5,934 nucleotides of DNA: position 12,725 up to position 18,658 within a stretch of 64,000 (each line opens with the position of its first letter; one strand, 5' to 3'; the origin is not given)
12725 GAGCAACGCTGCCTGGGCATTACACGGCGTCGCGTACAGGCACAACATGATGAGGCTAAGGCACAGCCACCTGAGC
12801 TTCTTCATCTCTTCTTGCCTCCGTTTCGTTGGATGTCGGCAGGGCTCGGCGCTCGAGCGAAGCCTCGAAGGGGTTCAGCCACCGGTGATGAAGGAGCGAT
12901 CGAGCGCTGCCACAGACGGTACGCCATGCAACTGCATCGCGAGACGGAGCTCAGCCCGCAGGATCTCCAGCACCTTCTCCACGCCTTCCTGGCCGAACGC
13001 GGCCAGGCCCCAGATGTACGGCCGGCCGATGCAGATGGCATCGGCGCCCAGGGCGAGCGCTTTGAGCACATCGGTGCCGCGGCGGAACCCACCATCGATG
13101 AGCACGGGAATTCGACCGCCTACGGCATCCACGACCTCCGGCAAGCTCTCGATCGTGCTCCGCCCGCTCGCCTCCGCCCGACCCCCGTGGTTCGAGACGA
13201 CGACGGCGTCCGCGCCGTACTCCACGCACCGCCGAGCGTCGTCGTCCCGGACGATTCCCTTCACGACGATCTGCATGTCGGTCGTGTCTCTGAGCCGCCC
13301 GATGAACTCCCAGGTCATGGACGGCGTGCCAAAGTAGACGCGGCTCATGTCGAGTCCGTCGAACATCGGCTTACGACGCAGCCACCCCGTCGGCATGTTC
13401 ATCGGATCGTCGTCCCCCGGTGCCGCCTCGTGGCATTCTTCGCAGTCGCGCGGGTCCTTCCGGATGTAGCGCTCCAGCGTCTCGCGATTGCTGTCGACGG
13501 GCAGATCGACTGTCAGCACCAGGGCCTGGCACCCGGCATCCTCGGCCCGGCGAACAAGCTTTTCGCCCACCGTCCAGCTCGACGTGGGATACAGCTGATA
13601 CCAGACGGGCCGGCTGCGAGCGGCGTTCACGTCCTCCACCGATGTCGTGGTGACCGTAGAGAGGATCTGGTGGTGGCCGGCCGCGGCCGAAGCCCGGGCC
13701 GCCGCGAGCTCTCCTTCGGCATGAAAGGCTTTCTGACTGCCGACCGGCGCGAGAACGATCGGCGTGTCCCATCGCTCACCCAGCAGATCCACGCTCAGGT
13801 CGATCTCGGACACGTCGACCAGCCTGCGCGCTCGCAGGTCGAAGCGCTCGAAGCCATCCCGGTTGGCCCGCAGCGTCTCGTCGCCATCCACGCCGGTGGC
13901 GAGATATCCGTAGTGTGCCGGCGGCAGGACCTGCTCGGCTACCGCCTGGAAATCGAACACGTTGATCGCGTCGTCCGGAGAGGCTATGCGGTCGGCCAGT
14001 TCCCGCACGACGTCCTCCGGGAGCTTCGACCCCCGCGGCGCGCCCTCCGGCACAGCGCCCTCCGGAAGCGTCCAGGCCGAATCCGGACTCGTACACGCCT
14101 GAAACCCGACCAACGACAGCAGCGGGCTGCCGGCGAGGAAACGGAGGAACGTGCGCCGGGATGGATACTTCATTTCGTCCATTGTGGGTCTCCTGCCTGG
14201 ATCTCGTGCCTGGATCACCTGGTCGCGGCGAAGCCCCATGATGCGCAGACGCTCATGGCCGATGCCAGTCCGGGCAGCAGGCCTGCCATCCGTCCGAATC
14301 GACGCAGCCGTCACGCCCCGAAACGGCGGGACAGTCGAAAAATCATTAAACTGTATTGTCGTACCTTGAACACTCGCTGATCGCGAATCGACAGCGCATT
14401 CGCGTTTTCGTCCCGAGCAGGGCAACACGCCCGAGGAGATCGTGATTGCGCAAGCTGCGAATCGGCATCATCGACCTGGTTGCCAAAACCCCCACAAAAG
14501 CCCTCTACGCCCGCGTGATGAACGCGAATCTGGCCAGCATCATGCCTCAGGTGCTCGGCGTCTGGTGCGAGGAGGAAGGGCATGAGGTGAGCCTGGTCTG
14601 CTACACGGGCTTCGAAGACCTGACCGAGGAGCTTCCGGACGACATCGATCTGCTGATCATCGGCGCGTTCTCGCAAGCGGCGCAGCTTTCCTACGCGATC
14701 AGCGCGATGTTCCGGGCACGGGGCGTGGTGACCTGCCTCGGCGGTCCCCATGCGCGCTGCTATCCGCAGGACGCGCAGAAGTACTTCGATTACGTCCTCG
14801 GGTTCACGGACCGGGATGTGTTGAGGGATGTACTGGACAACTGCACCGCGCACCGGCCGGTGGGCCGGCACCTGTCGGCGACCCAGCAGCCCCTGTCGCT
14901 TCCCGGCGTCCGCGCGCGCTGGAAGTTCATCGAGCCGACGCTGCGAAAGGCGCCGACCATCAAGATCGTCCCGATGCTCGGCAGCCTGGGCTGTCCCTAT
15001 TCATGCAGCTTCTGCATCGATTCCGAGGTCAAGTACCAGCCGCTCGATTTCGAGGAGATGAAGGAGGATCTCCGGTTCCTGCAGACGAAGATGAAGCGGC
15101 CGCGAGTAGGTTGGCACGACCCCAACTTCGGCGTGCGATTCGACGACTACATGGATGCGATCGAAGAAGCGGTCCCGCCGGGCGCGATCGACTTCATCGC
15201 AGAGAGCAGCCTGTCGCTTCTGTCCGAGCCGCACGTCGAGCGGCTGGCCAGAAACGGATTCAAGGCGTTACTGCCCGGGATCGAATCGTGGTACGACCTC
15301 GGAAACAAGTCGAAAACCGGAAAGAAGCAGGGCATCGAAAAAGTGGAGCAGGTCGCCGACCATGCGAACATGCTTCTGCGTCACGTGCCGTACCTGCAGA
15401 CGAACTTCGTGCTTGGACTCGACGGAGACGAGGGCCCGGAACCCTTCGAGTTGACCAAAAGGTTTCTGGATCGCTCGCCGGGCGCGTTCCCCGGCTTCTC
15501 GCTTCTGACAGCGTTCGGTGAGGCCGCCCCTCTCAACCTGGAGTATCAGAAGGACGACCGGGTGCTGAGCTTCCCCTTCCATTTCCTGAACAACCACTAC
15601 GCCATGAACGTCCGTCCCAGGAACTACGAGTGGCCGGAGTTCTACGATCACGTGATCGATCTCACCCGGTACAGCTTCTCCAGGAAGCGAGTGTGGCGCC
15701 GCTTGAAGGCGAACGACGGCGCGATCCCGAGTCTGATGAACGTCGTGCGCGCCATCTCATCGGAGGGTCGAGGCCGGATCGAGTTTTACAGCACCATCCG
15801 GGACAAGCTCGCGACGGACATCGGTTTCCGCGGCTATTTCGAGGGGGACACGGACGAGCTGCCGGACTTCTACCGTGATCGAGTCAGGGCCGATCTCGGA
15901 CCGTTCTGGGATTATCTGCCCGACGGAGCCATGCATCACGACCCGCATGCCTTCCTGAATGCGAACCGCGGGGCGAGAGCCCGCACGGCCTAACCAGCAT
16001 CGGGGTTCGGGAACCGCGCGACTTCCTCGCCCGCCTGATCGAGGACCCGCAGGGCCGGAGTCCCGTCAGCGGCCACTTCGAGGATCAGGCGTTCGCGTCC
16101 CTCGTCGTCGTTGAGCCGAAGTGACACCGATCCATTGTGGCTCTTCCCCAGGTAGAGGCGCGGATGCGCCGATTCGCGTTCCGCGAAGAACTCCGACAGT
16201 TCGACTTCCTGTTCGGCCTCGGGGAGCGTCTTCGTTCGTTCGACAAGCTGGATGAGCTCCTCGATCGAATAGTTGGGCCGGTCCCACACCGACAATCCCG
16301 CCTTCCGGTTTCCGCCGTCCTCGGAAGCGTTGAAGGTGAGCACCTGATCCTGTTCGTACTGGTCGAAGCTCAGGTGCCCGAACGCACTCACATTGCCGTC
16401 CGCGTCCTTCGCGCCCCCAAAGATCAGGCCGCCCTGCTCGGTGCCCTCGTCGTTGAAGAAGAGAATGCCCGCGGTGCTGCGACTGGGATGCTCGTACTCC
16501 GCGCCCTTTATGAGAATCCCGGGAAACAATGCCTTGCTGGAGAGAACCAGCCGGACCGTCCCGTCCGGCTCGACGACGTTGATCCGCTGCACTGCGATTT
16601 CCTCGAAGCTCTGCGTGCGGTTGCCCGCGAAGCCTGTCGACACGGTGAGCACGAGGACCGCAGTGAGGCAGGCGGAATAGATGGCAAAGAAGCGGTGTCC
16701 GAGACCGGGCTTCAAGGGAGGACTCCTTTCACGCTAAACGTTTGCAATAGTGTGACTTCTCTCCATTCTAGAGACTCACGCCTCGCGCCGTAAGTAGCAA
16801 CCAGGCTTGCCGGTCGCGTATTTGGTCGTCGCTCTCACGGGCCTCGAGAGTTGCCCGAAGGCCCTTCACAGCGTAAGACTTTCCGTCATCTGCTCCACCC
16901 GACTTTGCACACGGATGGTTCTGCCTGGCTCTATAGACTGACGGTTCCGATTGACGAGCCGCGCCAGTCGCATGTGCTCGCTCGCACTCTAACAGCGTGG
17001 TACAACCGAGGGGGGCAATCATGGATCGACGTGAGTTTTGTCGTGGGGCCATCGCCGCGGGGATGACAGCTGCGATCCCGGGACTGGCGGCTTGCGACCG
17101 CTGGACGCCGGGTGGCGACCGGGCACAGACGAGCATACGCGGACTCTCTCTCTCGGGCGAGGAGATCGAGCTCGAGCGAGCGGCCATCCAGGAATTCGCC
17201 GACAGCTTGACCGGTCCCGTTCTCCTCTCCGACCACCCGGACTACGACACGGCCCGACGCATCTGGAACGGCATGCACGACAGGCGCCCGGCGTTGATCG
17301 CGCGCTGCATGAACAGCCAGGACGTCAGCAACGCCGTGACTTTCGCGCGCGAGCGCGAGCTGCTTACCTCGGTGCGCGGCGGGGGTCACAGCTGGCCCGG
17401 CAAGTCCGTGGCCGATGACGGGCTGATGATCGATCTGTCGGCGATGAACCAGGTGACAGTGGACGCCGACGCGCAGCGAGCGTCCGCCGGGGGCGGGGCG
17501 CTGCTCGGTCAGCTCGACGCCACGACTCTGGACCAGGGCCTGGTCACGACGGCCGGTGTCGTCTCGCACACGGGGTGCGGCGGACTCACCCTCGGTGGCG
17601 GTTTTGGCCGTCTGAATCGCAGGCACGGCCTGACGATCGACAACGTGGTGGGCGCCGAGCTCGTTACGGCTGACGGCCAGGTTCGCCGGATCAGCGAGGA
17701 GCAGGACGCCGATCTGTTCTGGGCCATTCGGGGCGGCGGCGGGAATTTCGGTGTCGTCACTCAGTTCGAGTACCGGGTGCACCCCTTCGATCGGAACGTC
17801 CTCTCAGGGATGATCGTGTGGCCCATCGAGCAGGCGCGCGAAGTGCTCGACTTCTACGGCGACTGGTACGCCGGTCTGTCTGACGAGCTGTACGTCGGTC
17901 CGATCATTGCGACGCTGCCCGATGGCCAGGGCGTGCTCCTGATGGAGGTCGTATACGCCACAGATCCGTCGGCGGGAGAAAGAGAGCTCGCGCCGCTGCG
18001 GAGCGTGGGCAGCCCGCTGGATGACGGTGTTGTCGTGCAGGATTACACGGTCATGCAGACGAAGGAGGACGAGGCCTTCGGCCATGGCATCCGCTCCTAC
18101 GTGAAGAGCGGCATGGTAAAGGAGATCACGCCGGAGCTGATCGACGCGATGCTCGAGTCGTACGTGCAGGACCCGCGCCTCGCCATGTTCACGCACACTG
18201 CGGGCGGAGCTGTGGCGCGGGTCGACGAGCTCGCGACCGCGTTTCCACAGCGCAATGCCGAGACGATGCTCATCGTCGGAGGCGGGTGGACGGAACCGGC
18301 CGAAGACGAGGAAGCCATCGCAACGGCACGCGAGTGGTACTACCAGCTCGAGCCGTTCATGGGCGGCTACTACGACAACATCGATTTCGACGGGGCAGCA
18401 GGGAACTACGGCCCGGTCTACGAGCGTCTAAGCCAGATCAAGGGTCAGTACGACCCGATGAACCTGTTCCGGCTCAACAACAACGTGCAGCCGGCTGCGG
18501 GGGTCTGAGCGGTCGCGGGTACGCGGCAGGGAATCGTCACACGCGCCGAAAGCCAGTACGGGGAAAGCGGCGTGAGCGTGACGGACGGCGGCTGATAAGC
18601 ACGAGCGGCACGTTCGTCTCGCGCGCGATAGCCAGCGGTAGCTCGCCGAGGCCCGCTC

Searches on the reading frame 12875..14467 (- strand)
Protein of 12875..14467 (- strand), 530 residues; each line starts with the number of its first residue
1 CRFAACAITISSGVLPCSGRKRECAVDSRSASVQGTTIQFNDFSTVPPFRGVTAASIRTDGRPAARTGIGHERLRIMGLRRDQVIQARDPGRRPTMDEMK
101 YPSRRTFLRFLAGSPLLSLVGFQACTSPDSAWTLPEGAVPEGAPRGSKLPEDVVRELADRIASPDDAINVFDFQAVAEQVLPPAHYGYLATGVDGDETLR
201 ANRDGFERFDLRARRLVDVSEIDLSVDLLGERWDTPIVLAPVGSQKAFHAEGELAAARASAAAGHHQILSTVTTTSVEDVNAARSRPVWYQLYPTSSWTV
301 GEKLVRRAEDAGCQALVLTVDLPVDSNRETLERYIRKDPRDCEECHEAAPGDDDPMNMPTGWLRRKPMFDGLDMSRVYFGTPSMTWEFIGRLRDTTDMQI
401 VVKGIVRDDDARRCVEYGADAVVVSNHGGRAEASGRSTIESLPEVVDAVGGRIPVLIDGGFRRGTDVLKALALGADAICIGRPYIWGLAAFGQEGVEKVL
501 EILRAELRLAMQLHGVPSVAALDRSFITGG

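Call 77: search_protein_families(library=pfam, proteins=[window:12875-14467:-], max_evalue=0.00001)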
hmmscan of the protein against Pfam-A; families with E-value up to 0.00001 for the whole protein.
window:12875-14467:- (530 aa): 3 families
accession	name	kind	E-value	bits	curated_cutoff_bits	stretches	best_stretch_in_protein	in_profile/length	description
PF01070.24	FMN_dh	-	1.8e-117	392.7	24.9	1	177-527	1-348/350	FMN-dependent dehydrogenase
PF03060.21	NMO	-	2.9e-08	33.9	28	1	406-483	144-224/331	Nitronate monooxygenase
PF00478.31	IMPDH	-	1.5e-07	31.2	25.6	1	385-482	132-237/345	IMP dehydrogenase / GMP reductase domain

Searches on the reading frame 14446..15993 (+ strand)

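Call 77: search_protein_families(library=pfam, proteins=[window:14446-15993:+], max_evalue=0.00001)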
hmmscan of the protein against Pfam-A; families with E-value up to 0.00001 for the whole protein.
window:14446-15993:+ (515 aa): 1 family
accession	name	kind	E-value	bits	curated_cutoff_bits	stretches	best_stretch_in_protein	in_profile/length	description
PF04055.27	Radical_SAM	-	8.1e-09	36.3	29.5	1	181-310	5-139/166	Radical SAM superfamily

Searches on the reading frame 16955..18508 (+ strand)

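Call 77: search_protein_families(library=pfam, proteins=[window:16955-18508:+], max_evalue=0.00001)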
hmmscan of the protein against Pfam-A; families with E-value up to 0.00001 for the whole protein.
window:16955-18508:+ (517 aa): 2 families
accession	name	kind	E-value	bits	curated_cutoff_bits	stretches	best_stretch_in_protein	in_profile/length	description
PF01565.28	FAD_binding_4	-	1.9e-27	96.1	26.4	1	112-247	1-139/139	FAD binding domain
PF08031.17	BBE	-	2.2e-07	31.2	20.6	1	485-511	18-44/45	Berberine and berberine like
